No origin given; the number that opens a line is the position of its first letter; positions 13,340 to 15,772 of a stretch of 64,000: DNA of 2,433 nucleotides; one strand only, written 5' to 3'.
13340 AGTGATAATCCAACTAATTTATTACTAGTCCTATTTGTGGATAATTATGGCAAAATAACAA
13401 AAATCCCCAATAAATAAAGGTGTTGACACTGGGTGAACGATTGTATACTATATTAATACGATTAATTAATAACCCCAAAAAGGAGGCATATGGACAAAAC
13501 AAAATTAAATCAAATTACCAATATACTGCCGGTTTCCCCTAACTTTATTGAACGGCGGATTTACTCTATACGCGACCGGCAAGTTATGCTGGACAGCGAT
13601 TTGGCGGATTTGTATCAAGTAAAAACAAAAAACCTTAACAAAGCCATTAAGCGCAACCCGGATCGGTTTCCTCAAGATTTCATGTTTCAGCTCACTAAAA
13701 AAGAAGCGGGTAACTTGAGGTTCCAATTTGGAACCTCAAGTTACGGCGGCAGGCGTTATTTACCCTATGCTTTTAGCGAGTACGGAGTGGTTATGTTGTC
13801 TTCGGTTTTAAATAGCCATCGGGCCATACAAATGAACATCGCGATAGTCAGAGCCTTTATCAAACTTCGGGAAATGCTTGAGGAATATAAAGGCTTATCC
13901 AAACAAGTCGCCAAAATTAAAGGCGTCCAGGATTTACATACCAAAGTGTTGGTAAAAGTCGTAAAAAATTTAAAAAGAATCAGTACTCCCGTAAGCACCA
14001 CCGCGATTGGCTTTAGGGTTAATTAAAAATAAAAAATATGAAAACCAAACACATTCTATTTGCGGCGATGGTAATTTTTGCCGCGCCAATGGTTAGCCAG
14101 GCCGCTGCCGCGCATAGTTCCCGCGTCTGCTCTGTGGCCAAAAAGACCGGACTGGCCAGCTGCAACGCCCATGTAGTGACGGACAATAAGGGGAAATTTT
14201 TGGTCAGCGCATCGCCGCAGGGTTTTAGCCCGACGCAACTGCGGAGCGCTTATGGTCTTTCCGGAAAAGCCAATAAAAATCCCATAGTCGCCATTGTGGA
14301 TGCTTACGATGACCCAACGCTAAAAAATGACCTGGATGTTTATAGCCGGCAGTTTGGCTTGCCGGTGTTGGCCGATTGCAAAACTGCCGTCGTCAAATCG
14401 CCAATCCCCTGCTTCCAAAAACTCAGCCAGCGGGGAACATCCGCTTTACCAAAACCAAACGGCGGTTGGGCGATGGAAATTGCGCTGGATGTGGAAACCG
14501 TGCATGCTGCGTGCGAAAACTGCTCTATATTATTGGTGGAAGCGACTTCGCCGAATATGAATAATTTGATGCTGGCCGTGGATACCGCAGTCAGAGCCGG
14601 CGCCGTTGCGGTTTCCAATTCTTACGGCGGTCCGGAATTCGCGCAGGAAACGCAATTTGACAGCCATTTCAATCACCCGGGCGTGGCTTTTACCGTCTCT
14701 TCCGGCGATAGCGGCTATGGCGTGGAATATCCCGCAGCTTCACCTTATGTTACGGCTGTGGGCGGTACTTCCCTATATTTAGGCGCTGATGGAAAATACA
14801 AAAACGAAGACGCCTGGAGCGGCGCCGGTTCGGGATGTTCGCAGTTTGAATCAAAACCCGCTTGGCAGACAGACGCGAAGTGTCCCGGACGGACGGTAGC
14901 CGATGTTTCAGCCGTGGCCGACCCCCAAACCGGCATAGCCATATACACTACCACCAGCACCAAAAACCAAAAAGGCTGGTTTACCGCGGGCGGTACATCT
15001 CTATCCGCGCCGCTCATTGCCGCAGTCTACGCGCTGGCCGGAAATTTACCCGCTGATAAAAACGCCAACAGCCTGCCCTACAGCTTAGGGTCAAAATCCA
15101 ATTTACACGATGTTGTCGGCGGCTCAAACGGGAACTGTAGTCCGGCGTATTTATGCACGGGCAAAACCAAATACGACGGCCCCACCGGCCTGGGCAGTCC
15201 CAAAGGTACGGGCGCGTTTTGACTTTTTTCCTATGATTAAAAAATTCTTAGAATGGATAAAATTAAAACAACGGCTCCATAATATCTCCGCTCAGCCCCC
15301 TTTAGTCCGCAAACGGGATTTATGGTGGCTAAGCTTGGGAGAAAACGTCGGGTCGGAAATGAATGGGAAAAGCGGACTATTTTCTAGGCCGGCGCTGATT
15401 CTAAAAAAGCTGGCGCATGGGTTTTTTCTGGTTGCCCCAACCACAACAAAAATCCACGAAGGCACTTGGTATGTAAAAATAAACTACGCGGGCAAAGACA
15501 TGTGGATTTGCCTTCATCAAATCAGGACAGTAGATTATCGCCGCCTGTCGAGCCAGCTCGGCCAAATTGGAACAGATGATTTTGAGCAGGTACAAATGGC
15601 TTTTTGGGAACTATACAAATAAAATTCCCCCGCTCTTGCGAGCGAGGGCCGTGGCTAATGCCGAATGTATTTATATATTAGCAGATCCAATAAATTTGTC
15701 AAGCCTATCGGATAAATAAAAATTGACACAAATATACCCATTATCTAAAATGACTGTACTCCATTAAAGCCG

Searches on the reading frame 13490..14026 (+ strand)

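Call 56: search_protein_families(library=padloc, proteins=[window:13490-14026:+], max_evalue=0.01)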
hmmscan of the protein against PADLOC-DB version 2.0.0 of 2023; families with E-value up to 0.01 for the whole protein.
window:13490-14026:+ (178 aa): 4 families
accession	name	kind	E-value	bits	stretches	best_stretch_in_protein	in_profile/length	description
PDLC04856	PDC-S05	-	1.7e-54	182.2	1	15-168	7-165/177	-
PDLC04869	PDC-S05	-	1.6e-53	179.9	1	11-162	8-165/306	-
PDLC04849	PDC-S05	-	5.8e-40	135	1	19-157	9-150/183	-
PDLC03828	ZacA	-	0.005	14.5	1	35-84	159-206/396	-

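Call 73: search_protein_families(library=pfam, proteins=[window:13490-14026:+], max_evalue=0.001)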
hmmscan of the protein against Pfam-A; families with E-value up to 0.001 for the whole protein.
window:13490-14026:+ (178 aa): 1 family
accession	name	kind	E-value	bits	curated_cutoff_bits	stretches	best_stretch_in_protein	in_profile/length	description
PF10543.14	ORF6N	-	9.6e-33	112.8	27.8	1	23-106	2-86/86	ORF6N domain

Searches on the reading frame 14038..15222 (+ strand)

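Call 73: search_protein_families(library=pfam, proteins=[window:14038-15222:+], max_evalue=0.001)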
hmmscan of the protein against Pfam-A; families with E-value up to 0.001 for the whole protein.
window:14038-15222:+ (394 aa): 1 family
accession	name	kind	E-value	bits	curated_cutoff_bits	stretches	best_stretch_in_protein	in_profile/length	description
PF00082.27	Peptidase_S8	-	9.7e-09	35.4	21.8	1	155-334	74-253/288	Subtilase family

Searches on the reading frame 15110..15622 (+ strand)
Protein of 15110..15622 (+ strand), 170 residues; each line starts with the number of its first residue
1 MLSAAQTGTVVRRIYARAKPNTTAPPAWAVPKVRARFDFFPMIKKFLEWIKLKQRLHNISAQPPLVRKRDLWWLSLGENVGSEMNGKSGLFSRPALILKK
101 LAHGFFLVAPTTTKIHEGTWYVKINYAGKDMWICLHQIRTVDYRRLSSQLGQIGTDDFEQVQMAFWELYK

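Call 73: search_protein_families(library=pfam, proteins=[window:15110-15622:+], max_evalue=0.001)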
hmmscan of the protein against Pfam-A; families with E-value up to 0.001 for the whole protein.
window:15110-15622:+ (170 aa): 1 family
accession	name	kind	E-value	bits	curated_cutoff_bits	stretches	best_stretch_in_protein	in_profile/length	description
PF02452.23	PemK_toxin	-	5.4e-13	49.5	23.1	1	68-165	2-105/109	PemK-like, MazF-like toxin of type II toxin-antitoxin system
